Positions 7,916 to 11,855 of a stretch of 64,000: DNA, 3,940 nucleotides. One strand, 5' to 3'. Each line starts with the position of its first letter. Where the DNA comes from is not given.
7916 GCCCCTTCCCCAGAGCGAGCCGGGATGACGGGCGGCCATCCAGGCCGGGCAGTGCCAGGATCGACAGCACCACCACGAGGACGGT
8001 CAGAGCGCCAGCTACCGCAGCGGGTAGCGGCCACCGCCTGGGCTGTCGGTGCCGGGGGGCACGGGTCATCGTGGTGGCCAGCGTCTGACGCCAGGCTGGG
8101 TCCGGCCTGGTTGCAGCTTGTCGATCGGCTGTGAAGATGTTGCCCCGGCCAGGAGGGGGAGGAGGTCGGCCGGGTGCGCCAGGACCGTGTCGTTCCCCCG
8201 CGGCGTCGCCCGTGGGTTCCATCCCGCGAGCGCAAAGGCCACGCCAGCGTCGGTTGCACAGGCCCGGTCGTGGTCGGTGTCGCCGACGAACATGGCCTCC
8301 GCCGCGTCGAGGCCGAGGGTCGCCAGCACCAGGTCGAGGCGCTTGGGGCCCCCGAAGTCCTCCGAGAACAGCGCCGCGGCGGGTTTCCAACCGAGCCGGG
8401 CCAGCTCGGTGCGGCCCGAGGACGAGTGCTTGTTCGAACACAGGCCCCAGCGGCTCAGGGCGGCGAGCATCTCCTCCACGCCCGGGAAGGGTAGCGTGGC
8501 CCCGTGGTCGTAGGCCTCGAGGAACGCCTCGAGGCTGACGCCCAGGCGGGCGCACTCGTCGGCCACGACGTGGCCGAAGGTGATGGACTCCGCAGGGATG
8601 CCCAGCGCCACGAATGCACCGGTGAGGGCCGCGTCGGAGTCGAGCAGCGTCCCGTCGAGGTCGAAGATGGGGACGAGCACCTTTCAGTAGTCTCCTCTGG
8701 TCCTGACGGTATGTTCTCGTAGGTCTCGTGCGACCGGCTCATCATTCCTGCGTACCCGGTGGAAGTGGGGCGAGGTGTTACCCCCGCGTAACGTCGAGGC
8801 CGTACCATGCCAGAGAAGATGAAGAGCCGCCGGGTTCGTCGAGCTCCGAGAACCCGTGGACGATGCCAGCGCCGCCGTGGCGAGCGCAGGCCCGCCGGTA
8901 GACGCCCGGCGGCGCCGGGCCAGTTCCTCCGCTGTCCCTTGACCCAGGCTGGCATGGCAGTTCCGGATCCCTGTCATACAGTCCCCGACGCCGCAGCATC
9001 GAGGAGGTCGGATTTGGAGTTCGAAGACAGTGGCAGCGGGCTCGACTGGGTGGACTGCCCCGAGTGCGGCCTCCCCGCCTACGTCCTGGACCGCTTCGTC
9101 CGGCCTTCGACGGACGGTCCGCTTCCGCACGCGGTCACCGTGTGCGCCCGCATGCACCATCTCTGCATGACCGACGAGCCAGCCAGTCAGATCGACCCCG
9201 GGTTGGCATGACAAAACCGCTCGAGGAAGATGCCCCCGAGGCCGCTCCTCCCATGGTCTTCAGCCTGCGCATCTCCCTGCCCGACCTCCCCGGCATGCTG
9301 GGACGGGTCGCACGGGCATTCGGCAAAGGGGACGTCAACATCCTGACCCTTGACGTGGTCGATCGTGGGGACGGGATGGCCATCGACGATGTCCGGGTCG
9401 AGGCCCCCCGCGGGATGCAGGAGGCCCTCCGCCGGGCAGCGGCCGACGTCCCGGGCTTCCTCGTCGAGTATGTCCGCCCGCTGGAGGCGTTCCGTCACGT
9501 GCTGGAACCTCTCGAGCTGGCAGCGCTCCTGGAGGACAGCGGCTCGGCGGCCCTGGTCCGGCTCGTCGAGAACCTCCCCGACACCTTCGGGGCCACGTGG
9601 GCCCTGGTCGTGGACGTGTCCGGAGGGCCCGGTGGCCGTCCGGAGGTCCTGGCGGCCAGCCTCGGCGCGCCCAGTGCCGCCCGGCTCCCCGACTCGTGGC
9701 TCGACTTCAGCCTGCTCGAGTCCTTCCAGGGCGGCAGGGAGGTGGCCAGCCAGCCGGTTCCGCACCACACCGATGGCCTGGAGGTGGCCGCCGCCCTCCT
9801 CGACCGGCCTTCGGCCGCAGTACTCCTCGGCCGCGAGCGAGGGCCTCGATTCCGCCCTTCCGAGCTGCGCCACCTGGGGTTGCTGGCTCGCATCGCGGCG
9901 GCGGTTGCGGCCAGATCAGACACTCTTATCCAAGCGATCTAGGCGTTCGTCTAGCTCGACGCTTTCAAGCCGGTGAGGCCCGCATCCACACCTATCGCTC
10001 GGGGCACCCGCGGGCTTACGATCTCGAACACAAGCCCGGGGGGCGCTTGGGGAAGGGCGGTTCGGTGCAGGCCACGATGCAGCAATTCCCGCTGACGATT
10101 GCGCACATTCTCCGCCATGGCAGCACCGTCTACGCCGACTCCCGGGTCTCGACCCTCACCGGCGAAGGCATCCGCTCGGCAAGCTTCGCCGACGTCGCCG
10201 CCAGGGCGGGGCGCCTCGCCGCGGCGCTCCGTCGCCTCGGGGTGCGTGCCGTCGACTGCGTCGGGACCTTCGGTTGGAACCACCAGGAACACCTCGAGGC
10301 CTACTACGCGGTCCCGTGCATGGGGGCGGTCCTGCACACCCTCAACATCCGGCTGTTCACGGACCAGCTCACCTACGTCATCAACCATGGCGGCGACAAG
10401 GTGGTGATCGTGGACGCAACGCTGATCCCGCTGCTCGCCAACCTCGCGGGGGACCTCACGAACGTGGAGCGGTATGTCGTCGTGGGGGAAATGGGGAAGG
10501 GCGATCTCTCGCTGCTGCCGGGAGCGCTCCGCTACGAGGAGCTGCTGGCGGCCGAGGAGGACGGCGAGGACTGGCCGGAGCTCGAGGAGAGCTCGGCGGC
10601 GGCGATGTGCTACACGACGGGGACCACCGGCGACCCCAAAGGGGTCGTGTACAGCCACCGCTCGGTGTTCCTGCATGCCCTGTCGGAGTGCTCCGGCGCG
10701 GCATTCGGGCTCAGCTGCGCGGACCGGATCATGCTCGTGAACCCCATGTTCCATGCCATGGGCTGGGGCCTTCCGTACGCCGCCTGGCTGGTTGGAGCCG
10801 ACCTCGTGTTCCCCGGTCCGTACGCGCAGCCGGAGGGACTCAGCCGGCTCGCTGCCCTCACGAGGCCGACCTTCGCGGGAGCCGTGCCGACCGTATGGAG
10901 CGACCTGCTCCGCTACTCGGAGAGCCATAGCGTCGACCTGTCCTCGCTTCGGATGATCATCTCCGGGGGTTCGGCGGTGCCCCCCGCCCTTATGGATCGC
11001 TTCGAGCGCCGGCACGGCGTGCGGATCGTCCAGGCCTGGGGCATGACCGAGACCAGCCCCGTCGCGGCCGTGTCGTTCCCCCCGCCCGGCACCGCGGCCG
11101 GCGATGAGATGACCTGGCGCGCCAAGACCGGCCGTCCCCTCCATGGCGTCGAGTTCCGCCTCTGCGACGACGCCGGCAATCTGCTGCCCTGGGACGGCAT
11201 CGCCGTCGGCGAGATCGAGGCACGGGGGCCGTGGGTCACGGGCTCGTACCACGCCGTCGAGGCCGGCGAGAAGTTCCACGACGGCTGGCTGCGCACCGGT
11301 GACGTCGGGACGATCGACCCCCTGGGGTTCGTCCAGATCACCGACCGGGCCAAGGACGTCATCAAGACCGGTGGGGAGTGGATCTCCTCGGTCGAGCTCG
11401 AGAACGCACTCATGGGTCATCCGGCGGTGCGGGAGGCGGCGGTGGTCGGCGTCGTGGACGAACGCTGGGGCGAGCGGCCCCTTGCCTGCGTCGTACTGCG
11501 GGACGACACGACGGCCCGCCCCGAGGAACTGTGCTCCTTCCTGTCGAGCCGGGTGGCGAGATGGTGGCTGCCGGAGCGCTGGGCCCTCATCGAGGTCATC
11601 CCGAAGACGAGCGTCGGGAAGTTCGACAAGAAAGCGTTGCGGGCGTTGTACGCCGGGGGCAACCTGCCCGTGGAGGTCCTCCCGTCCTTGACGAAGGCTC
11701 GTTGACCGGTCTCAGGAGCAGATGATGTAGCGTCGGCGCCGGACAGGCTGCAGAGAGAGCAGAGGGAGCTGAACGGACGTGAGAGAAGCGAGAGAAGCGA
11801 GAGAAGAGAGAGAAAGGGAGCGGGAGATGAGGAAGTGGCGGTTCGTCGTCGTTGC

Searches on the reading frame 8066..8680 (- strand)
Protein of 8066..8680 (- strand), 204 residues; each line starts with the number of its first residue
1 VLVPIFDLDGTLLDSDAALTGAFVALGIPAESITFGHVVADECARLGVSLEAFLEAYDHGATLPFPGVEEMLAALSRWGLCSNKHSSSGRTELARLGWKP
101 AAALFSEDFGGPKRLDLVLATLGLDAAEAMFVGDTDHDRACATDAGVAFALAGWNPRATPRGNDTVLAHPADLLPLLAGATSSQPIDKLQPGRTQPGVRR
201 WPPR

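Call 28: search_protein_families(library=pfam, proteins=[window:8066-8680:-], max_evalue=0.00001)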
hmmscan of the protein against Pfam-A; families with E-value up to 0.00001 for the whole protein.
window:8066-8680:- (204 aa): 2 families
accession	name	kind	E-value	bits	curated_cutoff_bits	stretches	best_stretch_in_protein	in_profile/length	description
PF13419.12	HAD_2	-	6.1e-12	46.4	23.8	1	59-151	75-177/178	Haloacid dehalogenase-like hydrolase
PF00702.32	Hydrolase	-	9.5e-10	39.6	26.4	1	5-146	5-191/191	haloacid dehalogenase-like hydrolase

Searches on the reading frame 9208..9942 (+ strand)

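Call 28: search_protein_families(library=pfam, proteins=[window:9208-9942:+], max_evalue=0.00001)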
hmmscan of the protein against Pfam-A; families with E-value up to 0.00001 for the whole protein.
window:9208-9942:+ (244 aa): 1 family
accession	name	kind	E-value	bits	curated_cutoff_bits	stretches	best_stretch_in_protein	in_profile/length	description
PF01842.31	ACT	-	1.4e-07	31.6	27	1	19-76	2-60/66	ACT domain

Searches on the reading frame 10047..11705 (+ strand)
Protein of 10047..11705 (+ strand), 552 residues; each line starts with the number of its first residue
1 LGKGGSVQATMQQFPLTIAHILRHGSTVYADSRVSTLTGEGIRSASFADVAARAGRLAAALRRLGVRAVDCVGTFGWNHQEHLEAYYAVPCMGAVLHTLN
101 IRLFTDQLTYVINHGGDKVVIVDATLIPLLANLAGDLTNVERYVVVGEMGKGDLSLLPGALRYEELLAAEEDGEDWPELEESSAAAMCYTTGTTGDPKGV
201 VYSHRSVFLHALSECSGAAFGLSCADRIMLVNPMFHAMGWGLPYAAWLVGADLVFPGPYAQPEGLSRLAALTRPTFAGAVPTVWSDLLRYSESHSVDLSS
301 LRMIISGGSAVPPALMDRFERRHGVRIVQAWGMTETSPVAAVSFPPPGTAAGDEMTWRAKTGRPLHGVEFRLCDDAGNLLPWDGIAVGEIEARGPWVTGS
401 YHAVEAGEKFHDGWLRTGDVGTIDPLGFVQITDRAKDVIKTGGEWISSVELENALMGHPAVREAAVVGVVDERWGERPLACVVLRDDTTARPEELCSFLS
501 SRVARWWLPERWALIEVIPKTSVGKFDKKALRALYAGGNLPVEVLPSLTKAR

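Call 28: search_protein_families(library=pfam, proteins=[window:10047-11705:+], max_evalue=0.00001)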
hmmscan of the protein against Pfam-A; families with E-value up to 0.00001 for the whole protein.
window:10047-11705:+ (552 aa): 2 families
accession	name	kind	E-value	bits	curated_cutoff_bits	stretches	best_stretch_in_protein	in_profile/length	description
PF00501.34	AMP-binding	-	2.8e-72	244.1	29.9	1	40-401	17-383/384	AMP-binding enzyme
PF13193.12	AMP-binding_C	-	1.5e-18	68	24.5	1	450-525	1-76/76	AMP-binding enzyme C-terminal domain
